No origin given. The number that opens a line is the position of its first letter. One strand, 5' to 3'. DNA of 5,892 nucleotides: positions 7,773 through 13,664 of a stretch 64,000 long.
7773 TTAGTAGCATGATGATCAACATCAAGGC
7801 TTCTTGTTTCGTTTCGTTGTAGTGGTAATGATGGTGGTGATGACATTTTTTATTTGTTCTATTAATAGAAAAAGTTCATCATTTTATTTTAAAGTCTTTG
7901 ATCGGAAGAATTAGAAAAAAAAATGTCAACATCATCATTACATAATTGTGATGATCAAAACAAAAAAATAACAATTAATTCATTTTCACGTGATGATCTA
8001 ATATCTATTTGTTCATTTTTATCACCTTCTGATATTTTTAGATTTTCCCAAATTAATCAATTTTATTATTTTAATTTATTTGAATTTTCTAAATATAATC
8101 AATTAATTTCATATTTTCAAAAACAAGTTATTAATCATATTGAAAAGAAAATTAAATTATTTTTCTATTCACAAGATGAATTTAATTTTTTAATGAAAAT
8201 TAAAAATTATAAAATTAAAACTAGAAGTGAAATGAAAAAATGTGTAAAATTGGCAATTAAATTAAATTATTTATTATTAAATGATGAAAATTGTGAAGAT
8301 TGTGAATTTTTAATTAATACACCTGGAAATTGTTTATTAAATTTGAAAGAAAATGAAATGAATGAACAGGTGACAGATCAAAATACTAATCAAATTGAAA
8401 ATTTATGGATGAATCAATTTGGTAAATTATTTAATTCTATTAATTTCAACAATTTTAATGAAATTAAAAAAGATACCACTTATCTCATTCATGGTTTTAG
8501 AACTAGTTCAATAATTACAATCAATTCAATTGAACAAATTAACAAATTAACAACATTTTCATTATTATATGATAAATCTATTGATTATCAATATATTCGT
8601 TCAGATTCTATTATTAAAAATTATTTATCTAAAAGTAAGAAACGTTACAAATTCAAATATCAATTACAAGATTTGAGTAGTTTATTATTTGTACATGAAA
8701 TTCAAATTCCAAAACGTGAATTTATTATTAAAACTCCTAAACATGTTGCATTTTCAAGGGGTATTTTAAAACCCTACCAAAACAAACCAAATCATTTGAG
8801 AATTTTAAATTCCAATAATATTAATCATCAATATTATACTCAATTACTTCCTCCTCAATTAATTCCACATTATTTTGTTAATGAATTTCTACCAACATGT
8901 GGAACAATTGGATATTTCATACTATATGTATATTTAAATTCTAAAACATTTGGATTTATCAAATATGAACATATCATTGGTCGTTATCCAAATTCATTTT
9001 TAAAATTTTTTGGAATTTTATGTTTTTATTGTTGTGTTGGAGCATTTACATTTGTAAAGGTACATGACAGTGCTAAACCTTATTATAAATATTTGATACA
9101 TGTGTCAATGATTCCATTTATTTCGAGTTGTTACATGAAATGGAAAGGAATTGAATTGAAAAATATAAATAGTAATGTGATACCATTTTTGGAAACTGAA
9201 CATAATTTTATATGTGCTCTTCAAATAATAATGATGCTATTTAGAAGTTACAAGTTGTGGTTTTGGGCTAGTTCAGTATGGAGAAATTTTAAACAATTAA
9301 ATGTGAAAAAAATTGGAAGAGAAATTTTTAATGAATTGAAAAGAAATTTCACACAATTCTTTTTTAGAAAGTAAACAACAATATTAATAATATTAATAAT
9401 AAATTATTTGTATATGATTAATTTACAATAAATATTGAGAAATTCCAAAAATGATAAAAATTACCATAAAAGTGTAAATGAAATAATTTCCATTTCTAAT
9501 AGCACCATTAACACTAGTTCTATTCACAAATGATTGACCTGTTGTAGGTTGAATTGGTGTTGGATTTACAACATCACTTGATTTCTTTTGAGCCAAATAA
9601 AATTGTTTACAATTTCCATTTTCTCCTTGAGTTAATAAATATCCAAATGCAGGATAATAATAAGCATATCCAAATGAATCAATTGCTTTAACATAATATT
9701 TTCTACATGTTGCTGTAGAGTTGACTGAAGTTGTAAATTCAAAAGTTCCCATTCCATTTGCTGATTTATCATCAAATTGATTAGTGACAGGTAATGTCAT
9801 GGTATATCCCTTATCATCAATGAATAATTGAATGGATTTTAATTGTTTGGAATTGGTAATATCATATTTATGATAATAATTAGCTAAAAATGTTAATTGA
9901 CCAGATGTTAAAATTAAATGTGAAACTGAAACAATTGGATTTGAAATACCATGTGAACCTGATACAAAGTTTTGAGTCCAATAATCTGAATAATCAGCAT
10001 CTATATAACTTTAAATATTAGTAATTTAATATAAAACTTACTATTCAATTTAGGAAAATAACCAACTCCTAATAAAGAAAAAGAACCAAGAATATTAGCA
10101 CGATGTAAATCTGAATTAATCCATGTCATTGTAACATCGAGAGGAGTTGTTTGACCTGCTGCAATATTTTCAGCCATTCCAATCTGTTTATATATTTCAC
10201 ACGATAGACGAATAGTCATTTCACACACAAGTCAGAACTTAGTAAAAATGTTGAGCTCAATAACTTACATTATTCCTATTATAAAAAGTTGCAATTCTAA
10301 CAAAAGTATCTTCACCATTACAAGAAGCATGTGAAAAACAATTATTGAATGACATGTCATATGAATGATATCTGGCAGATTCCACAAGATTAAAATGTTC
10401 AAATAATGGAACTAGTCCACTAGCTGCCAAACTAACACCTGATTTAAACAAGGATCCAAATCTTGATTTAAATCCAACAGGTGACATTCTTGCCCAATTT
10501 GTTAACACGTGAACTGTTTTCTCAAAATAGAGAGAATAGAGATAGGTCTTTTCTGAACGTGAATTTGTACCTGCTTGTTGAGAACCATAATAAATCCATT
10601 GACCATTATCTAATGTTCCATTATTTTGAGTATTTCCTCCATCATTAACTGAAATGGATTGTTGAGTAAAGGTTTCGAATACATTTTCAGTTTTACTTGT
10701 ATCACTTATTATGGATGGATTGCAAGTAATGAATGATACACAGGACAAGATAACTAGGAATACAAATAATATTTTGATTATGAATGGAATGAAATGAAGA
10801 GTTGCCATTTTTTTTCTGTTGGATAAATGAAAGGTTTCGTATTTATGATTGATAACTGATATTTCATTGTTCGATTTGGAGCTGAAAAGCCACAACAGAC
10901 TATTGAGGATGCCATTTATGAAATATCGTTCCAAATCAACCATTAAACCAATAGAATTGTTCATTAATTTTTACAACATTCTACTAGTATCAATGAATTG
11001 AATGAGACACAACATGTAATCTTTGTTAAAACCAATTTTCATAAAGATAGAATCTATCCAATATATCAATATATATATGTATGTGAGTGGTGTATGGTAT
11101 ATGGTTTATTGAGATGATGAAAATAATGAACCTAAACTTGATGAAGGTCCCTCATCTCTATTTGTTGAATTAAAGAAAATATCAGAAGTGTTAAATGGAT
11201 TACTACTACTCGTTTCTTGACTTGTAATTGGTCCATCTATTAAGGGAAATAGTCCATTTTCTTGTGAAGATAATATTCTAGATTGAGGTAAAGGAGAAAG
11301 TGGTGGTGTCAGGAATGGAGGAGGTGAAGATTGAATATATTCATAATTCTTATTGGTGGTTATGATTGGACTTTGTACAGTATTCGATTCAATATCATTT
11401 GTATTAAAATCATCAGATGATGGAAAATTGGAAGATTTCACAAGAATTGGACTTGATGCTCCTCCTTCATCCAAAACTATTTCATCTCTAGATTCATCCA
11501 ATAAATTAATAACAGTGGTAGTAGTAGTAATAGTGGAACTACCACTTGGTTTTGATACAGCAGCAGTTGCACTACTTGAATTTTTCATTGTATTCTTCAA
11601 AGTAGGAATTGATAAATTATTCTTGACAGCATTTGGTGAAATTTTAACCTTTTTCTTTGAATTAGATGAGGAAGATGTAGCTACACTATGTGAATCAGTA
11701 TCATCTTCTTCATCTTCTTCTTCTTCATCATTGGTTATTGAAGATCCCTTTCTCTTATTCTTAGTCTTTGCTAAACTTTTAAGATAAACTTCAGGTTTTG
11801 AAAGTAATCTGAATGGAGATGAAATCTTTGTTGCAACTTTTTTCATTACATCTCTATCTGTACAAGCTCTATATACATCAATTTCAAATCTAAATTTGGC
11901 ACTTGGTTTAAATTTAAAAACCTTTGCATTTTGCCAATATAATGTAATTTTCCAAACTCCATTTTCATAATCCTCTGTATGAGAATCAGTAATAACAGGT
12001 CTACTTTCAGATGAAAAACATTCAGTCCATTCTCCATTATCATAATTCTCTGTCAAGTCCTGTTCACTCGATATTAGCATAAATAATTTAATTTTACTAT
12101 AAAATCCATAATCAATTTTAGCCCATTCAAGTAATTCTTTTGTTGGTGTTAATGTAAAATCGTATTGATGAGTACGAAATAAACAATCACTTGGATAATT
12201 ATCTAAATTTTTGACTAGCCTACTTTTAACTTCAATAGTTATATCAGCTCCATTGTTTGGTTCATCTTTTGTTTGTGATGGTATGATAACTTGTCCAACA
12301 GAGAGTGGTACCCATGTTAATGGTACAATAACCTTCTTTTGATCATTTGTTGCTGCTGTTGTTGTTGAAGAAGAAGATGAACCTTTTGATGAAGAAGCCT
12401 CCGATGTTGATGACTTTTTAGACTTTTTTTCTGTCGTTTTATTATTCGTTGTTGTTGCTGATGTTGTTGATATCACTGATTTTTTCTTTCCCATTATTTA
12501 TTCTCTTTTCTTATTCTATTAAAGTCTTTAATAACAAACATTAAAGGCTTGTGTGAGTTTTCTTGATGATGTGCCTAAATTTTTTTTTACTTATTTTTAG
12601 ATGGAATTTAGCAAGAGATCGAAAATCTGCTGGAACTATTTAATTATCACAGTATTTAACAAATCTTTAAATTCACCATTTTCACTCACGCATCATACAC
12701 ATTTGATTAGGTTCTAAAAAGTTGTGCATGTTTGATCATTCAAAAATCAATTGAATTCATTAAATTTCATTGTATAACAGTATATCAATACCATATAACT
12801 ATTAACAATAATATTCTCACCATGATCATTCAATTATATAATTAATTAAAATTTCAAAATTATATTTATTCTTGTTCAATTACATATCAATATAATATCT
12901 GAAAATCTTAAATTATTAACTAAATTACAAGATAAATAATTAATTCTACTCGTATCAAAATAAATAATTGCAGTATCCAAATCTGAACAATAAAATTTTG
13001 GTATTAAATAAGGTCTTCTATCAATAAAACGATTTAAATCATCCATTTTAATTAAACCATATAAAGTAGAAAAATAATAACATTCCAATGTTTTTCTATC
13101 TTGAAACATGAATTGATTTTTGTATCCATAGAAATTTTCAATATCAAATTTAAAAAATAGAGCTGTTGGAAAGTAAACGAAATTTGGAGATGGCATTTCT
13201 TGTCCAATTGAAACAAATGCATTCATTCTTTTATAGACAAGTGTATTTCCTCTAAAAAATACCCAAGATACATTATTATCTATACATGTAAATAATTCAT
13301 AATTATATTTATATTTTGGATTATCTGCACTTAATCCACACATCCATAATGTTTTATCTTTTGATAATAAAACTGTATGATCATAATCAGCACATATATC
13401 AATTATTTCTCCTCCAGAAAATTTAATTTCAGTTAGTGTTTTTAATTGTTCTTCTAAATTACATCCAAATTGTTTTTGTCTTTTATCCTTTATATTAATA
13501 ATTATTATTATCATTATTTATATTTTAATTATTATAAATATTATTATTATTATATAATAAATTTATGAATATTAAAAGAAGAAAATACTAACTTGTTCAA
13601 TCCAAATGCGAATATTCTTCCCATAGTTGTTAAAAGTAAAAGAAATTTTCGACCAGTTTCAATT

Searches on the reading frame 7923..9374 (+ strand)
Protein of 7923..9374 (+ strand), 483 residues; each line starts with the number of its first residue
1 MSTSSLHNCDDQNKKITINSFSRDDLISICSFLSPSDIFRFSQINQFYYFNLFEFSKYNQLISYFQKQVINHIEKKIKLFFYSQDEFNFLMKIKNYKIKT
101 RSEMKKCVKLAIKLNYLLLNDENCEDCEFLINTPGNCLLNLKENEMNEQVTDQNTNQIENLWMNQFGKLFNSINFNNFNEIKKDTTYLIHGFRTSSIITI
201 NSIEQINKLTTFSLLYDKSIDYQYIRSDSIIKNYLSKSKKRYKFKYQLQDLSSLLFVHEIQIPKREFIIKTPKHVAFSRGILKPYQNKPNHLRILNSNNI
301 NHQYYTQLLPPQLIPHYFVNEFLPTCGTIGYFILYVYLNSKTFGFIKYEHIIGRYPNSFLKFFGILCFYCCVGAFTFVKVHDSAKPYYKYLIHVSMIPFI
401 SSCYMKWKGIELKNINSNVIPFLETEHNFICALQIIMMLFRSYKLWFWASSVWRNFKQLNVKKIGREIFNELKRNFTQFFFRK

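Call 24: search_protein_families(library=pfam, proteins=[window:7923-9374:+], max_evalue=0.01)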
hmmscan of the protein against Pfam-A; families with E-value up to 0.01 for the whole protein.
window:7923-9374:+ (483 aa): 0 families

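Call 67: list_cluster_members(proteins=[window:7923-9374:+, window:12876-13514:-, window:4690-6507:-, window:6712-7794:-, window:308-1270:-, window:10257-10964:-, window:20923-21900:+, window:22325-25195:+])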
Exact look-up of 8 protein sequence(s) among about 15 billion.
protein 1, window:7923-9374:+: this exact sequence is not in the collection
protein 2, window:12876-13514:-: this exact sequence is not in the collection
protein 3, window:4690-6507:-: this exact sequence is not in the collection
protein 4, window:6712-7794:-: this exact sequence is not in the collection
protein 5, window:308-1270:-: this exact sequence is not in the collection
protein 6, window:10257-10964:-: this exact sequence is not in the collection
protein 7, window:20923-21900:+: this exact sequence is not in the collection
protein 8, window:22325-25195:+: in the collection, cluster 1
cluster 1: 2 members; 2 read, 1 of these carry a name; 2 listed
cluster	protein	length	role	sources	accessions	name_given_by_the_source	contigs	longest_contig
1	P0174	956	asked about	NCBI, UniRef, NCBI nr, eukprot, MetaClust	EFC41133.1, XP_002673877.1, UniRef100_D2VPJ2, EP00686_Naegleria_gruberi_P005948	3'-5' exonuclease and HRDC domain-containing protein [Naegleria gruberi] | 3'-5' exonuclease and HRDC domain-containing protein n=1 Tax=Naegleria gruberi TaxID=5762 ... | XP_002673877.1 3'-5' exonuclease and HRDC domain-containing protein [Naegleria gruberi ...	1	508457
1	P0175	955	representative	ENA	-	-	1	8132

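Call 76: find_encoding_contigs(protein=P0175, flank=10000, max_places=2)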
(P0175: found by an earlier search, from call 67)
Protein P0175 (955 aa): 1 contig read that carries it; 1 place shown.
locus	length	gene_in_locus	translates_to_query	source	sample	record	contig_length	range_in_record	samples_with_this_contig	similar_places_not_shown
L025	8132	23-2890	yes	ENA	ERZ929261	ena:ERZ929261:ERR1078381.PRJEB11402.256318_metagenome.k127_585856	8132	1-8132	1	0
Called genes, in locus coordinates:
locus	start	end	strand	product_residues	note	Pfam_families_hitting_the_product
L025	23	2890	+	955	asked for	PF08066:PMC2NT, PF01612:DNA_pol_A_exo1, PF00570:HRDC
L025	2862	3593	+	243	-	-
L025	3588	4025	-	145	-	PF26729:TMA17_helical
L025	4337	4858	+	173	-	-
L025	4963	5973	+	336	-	PF04042:DNA_pol_E_B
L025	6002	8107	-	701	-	PF23598:LRR_14, PF13855:LRR_8, PF23598:LRR_14 (weak), PF12799:LRR_4 (weak), PF13855:LRR_8, PF23598:LRR_14 (weak), PF13855:LRR_8, PF00782:DSPc, +2 more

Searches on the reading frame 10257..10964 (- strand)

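Call 24: search_protein_families(library=pfam, proteins=[window:10257-10964:-], max_evalue=0.01)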
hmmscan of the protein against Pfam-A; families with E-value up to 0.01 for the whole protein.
window:10257-10964:- (235 aa): 2 families
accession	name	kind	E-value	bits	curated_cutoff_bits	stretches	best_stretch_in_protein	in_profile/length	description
PF00188.32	CAP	-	0.00039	21.7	21.1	1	155-230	4-59/117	Cysteine-rich secretory protein family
PF25627.1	Polyoma_VP2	-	0.0032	17.1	30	1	93-140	259-306/356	Polyomaviruses capsid protein VP2 family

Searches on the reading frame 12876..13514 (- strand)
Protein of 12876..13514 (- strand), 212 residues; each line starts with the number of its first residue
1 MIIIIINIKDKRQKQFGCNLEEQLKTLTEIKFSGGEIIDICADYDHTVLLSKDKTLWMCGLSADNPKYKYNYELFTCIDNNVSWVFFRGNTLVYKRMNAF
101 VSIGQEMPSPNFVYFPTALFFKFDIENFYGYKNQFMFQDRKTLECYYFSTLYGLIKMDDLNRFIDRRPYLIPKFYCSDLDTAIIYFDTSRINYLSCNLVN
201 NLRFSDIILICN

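Call 4: search_protein_families(library=pfam, proteins=[window:12876-13514:-], max_evalue=0.1)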
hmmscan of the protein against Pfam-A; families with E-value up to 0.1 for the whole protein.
window:12876-13514:- (212 aa): 2 families
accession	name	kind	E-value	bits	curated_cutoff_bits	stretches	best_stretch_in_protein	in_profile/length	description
PF13540.12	RCC1_2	-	0.0058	16.9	22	1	37-62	1-26/30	Regulator of chromosome condensation (RCC1) repeat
PF25390.1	WD40_RLD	-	0.019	14.7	150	1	20-60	125-167/363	RCC1-like domain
